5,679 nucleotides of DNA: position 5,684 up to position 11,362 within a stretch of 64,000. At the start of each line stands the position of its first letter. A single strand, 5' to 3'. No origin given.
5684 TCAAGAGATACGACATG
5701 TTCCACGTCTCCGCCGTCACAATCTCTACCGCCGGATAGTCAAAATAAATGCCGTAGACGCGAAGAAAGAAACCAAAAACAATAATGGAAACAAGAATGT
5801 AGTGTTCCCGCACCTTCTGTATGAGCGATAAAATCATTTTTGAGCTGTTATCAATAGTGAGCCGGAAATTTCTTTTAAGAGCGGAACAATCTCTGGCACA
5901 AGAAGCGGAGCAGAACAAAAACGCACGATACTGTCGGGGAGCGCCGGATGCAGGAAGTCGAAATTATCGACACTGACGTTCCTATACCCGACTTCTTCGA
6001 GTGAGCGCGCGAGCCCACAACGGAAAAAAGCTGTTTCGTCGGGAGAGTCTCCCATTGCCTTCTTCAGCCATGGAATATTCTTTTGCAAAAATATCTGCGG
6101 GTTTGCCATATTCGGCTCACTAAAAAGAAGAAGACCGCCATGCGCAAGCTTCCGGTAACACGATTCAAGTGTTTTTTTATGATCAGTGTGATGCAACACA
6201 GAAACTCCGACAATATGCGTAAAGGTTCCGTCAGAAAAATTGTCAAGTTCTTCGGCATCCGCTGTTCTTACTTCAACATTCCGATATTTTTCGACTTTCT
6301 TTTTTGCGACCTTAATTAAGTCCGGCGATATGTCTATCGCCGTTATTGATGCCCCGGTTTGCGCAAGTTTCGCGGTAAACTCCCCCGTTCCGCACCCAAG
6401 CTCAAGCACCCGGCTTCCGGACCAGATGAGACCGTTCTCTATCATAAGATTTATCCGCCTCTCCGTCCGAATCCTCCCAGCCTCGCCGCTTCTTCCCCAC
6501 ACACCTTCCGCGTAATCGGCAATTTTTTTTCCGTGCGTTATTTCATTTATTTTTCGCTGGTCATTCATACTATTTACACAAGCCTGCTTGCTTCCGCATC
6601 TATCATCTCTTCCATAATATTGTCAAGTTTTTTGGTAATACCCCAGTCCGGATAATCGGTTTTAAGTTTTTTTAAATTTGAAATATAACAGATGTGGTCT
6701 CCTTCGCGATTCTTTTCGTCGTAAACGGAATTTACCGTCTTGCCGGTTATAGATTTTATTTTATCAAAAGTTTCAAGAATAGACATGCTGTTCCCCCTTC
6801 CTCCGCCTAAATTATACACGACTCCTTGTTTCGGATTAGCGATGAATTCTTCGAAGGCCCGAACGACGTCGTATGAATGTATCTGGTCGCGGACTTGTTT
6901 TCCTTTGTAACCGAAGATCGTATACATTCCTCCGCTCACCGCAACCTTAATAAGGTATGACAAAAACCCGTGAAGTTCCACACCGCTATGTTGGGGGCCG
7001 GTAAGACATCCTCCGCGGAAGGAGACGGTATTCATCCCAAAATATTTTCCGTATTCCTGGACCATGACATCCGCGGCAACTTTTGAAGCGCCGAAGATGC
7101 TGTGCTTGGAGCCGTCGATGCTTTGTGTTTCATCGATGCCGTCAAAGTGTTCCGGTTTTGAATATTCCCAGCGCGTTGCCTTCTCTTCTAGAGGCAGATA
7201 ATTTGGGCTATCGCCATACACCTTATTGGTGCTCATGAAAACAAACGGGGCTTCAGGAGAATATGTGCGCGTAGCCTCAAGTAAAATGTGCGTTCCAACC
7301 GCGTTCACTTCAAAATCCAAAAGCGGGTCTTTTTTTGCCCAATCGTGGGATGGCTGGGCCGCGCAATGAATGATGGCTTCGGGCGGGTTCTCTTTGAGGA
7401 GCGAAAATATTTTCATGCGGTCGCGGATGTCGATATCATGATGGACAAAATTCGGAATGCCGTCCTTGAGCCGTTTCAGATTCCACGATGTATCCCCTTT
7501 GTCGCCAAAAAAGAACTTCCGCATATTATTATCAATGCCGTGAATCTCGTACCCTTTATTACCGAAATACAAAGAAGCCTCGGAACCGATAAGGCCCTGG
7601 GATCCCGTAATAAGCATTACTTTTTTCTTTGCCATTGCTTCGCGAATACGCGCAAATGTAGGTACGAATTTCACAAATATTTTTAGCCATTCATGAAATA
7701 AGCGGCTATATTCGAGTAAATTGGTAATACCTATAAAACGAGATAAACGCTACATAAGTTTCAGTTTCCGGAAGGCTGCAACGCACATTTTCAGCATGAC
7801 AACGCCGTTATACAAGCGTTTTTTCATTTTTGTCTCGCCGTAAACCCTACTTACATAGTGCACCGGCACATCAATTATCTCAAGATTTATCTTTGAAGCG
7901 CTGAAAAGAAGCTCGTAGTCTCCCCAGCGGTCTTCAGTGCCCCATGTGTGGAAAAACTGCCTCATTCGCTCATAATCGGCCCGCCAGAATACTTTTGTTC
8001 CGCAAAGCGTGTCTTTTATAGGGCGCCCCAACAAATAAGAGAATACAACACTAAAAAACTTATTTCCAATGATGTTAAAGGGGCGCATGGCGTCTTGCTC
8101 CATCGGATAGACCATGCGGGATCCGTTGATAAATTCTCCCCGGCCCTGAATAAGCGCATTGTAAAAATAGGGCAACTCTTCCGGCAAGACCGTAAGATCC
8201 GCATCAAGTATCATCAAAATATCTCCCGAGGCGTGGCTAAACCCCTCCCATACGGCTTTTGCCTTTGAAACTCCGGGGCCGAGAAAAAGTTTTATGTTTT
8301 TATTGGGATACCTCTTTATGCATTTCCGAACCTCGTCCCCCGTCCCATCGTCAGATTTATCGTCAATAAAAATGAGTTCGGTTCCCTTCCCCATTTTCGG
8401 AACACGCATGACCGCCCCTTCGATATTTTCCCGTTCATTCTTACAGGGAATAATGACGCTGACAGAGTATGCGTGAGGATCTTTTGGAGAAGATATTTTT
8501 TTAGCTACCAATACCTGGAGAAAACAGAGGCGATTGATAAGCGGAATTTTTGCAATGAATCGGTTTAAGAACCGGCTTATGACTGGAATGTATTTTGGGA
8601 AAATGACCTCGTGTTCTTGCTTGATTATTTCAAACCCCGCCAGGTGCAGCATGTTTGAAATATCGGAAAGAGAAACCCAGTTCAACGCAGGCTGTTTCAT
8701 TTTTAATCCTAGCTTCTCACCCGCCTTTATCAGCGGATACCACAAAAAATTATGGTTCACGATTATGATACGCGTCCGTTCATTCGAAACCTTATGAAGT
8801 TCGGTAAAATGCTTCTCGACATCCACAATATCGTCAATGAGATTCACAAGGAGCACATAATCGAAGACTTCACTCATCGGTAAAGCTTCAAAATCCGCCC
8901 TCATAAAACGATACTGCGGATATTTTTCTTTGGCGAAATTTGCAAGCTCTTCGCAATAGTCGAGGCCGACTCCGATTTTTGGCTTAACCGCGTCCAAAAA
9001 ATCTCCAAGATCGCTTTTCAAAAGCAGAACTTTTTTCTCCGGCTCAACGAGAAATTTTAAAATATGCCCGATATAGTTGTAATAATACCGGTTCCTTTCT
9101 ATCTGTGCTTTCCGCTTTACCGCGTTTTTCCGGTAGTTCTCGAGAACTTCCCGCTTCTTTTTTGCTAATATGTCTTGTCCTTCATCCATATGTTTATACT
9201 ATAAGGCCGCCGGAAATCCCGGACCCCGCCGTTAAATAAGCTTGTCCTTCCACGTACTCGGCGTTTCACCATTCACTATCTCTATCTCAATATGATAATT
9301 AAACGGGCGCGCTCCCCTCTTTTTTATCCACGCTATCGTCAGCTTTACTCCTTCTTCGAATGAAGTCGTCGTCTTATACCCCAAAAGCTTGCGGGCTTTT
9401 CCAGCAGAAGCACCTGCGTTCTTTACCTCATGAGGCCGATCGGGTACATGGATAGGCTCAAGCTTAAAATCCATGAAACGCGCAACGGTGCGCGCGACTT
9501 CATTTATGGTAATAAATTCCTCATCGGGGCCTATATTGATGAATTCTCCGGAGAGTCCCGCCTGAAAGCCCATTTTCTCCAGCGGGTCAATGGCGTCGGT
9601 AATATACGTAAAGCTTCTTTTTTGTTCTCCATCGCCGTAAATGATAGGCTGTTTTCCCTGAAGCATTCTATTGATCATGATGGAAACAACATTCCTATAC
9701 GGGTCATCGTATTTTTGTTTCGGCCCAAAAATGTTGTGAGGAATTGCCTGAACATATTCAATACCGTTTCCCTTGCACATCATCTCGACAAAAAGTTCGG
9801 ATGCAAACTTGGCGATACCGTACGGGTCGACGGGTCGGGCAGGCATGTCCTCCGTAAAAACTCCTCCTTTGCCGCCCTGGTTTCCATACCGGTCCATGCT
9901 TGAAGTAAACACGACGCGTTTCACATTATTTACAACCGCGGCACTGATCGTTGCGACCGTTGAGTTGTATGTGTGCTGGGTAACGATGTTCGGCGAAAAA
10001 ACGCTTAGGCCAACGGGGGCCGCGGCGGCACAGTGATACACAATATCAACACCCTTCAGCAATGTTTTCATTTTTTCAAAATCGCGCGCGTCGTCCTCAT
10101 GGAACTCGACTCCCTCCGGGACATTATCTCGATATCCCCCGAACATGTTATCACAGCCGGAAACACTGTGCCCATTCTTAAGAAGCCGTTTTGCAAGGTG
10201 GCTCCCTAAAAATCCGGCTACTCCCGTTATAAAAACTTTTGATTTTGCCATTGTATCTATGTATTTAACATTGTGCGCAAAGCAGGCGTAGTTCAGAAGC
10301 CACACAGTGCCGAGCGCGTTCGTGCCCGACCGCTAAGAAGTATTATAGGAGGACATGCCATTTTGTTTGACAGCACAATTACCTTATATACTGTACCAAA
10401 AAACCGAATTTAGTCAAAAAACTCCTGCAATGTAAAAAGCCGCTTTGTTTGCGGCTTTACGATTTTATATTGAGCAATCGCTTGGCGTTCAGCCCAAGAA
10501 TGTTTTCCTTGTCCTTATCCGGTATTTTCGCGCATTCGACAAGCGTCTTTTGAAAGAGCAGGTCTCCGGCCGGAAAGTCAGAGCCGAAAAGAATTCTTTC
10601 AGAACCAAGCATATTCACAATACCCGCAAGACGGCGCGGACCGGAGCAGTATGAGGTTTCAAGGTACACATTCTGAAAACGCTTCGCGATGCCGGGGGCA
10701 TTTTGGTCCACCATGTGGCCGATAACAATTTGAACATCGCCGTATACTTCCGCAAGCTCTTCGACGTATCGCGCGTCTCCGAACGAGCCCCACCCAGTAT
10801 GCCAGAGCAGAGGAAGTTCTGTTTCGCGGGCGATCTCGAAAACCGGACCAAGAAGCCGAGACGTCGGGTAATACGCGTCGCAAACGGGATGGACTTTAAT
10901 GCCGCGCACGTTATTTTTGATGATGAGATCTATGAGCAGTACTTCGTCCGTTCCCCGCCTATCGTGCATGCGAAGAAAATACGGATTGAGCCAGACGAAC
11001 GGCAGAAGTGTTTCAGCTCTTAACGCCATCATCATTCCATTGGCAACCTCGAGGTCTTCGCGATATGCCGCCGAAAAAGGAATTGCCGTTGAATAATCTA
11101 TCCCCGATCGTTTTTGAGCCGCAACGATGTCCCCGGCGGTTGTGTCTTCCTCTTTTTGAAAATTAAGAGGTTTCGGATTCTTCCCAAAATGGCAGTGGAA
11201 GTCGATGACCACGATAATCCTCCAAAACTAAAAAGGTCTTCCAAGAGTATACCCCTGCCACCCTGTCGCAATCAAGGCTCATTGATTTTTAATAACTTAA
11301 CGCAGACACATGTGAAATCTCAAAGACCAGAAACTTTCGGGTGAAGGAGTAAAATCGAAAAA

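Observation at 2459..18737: Three GT-C paralogs share a conserved ~110-aa C-terminal soluble domain ending in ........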

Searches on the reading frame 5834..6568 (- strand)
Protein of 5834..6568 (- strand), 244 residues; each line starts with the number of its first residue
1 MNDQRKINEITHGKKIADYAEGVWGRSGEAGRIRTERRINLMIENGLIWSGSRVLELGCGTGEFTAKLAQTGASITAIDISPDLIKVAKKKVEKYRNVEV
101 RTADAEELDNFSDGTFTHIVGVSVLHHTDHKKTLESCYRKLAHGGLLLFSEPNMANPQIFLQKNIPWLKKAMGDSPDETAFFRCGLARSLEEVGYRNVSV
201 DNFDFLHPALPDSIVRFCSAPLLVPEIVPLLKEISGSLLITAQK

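Call 9: search_protein_families(library=pfam, proteins=[window:5834-6568:-], max_evalue=0.001)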
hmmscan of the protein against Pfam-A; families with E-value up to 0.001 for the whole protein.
window:5834-6568:- (244 aa): 15 families
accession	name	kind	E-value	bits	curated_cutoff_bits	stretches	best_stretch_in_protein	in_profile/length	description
PF08241.18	Methyltransf_11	-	1.1e-22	80.9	21.2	1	55-149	1-95/95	Methyltransferase domain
PF13649.12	Methyltransf_25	-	2.2e-21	76.8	27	1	54-145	1-97/97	Methyltransferase domain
PF13847.12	Methyltransf_31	-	5.7e-19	68.7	27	1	50-156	3-116/145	Methyltransferase domain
PF08242.18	Methyltransf_12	-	1.2e-17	64.8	30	1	55-147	1-98/98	Methyltransferase domain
PF13489.12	Methyltransf_23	-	1.1e-16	61.4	27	1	50-199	22-163/164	Methyltransferase domain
PF01209.24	Ubie_methyltran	-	5.3e-13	49.3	20.1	1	50-158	47-160/233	ubiE/COQ5 methyltransferase family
PF02353.26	CMAS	-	7.7e-10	39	27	1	38-161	50-176/273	Mycolic acid cyclopropane synthetase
PF05401.17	NodS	-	1.9e-08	34.8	24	1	52-141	45-132/201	Nodulation protein S (NodS)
PF00398.26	RrnaAD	-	1.7e-07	31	24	1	51-112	31-92/263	Ribosomal RNA adenine dimethylase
PF07021.18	MetW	-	2.3e-06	27.8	21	1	45-130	8-90/193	Methionine biosynthesis protein MetW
PF02390.23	Methyltransf_4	-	2.4e-05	24.3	24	1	53-119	4-76/173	Putative methyltransferase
PF05175.20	MTS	-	3e-05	24.2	23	1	51-121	32-104/170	Methyltransferase small domain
PF01728.25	FtsJ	-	8e-05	23.1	24.1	1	47-110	18-86/181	FtsJ-like methyltransferase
PF01135.25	PCMT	-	0.00012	22.3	20.3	1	48-104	71-132/210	Protein-L-isoaspartate(D-aspartate) O-methyltransferase (PCMT)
PF05958.17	tRNA_U5-meth_tr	-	0.00035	20.1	23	1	53-110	204-263/357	tRNA (Uracil-5-)-methyltransferase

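Call 51: search_protein_families(library=ncbifam, proteins=[window:5834-6568:-], max_evalue=0.001)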
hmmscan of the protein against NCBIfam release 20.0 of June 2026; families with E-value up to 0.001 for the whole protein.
window:5834-6568:- (244 aa): 74 families (the best 25 are shown)
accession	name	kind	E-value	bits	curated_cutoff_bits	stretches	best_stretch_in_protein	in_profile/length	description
NF043040.1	corrin_prot_MT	hypoth_equivalog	4.3e-23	81.9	180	1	44-151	35-149/216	corrinoid protein-associated methyltransferase CpaM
TIGR02021.1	BchM-ChlM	equivalog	5.7e-17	61.9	158.9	1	30-133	35-136/218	magnesium protoporphyrin IX methyltransferase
TIGR02072.1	BioC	equivalog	8.3e-16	58.5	184.95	1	52-151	36-134/244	malonyl-ACP O-methyltransferase BioC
NF041820.1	daptide_MTase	equivalog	1.1e-14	54.5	175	1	52-155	38-148/243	daptide-type RiPP biosynthesis methyltransferase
TIGR01983.1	UbiG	equivalog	2.7e-14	53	102.95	1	49-153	48-155/228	bifunctional 2-polyprenyl-6-hydroxyphenol methylase/3-demethylubiquinol 3-O-methyltransferase UbiG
TIGR01934.1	MenG_MenH_UbiE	subfamily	3.6e-14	52.6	158.35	1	50-157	39-149/223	ubiquinone/menaquinone biosynthesis methyltransferase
NF045667.1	MTase_DVU1556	equivalog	6.8e-12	45.3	155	1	50-157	22-127/213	DVU_1556 family methyltransferase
NF041536.1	ArsM_DUF2284_UU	exception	5.6e-11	41.4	575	1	46-155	72-186/459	arsenite methyltransferase/DUF2284 domain selenoprotein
NF000499.2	Erm23S_rRNA_broad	equivalog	2e-10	40.5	212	1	35-105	8-78/244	23S ribosomal RNA methyltransferase Erm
NF041650.1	nod_mtase_NodS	equivalog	2.9e-10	40.2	300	1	52-149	40-139/190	nodulation methyltransferase NodS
NF001241.0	PRK00216.1-2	equivalog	3.3e-10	40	327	1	48-178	49-183/231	demethylmenaquinone methyltransferase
NF047649.1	MTase_UXPK_star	exception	3.3e-10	39.4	460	1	46-150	73-182/283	methyltransferase/UXPK-star double selenoprotein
NF001243.0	PRK00216.1-4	equivalog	7.6e-10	38.5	235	1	48-165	45-167/237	demethylmenaquinone methyltransferase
NF001240.0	PRK00216.1-1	equivalog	1.6e-09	37.2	378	1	41-151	54-170/251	bifunctional demethylmenaquinone methyltransferase/2-methoxy-6-polyprenyl-1,4-benzoquinol methylase UbiE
NF008686.0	PRK11705.1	equivalog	2.2e-09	36.9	400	1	19-149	137-265/383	cyclopropane fatty acyl phospholipid synthase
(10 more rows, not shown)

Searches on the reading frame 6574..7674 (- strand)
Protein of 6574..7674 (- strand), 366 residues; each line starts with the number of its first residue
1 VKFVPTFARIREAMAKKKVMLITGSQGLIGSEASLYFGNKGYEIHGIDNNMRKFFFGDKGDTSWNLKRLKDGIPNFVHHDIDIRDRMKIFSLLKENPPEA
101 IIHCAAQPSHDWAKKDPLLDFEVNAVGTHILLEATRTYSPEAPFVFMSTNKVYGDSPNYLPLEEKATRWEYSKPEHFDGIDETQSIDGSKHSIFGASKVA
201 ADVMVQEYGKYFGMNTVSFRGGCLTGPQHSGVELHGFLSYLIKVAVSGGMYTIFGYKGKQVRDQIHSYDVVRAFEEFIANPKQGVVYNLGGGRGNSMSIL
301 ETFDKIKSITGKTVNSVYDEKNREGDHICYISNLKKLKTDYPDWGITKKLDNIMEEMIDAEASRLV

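Call 9: search_protein_families(library=pfam, proteins=[window:6574-7674:-], max_evalue=0.001)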
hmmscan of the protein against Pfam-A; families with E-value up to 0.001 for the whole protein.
window:6574-7674:- (366 aa): 5 families
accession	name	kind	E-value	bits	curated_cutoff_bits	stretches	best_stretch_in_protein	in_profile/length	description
PF01370.27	Epimerase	-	5.3e-40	137.8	20.9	1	20-290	1-240/240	NAD dependent epimerase/dehydratase family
PF16363.11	GDP_Man_Dehyd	-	3.6e-29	102.7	27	1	21-354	1-329/332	GDP-mannose 4,6 dehydratase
PF04321.23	RmlD_sub_bind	-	3.1e-12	46.6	27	1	20-156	3-108/287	RmlD substrate binding domain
PF07993.18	NAD_binding_4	-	1.9e-08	34.2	20.1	1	100-258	91-242/258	Male sterility protein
PF02719.21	Polysacc_synt_2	-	1.2e-05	25.1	20.2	1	80-152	60-131/293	Polysaccharide biosynthesis protein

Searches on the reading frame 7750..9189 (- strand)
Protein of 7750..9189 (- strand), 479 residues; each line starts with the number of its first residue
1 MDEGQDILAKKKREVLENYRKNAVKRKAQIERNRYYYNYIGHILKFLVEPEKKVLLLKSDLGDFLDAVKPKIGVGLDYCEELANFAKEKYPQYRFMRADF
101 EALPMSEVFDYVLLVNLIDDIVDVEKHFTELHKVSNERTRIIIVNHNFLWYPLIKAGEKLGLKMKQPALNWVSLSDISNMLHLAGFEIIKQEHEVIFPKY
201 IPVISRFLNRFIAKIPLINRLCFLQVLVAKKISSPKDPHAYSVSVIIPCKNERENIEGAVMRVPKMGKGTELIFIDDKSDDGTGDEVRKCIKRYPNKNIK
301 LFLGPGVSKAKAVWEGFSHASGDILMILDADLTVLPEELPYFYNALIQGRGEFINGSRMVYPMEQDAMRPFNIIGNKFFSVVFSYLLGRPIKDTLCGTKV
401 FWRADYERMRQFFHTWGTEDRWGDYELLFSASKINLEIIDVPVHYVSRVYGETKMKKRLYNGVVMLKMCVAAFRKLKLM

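Call 9: search_protein_families(library=pfam, proteins=[window:7750-9189:-], max_evalue=0.001)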
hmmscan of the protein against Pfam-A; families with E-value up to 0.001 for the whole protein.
window:7750-9189:- (479 aa): 7 families
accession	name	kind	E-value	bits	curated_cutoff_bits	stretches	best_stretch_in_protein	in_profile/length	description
PF00535.33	Glycos_transf_2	-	1.1e-21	77.9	23.3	1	244-380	1-138/168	Glycosyl transferase family 2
PF13641.12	Glyco_tranf_2_3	-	1.1e-07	32.5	27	1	243-353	3-118/230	Glycosyltransferase like family 2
PF13847.12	Methyltransf_31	-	2.2e-06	27.9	27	1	74-147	32-113/145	Methyltransferase domain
PF08241.18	Methyltransf_11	-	4.8e-06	27.6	21.2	1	74-137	22-89/95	Methyltransferase domain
PF10111.15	Glyco_tranf_2_2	-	1e-05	25.7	27.3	1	244-335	1-95/276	Glycosyltransferase like family 2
PF13649.12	Methyltransf_25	-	0.00023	22.2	27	1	73-134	24-92/97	Methyltransferase domain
PF13489.12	Methyltransf_23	-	0.00068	19.8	27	1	59-190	31-163/164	Methyltransferase domain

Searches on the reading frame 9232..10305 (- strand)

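Call 9: search_protein_families(library=pfam, proteins=[window:9232-10305:-], max_evalue=0.001)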
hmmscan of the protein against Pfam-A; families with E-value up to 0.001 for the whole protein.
window:9232-10305:- (357 aa): 8 families
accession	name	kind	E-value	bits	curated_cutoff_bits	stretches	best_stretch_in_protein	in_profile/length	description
PF01370.27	Epimerase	-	8.5e-46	156.7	20.9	1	24-259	1-240/240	NAD dependent epimerase/dehydratase family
PF16363.11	GDP_Man_Dehyd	-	3.4e-42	145.5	27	1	25-322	1-331/332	GDP-mannose 4,6 dehydratase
PF01073.25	3Beta_HSD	-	8.6e-16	58.2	22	1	26-235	2-218/280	3-beta hydroxysteroid dehydrogenase/isomerase family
PF13460.12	NAD_binding_10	-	3.1e-09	37.4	27.2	1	28-156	1-118/184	NAD(P)H-binding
PF04321.23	RmlD_sub_bind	-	1.2e-07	31.6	27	1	23-178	2-141/287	RmlD substrate binding domain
PF07993.18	NAD_binding_4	-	9.5e-07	28.7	20.1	0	26-47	1-22/258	Male sterility protein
PF02719.21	Polysacc_synt_2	-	4.3e-05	23.3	20.2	1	72-136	62-128/293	Polysaccharide biosynthesis protein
PF05368.20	NmrA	-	0.00049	20.2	27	0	21-136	2-107/298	NmrA-like family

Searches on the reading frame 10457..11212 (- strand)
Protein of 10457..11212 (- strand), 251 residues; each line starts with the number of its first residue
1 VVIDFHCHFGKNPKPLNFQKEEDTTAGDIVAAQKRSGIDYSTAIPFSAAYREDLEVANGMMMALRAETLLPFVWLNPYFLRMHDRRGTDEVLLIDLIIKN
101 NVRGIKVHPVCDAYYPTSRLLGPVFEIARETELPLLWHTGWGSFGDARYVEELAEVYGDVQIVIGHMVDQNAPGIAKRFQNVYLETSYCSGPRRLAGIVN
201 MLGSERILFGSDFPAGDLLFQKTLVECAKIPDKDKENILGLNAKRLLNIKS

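Call 9: search_protein_families(library=pfam, proteins=[window:10457-11212:-], max_evalue=0.001)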
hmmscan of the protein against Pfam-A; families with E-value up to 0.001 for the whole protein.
window:10457-11212:- (251 aa): 1 family
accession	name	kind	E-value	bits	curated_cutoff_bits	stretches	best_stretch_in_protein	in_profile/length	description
PF04909.20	Amidohydro_2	-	1.1e-19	71.8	26.4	1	96-248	101-288/289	Amidohydrolase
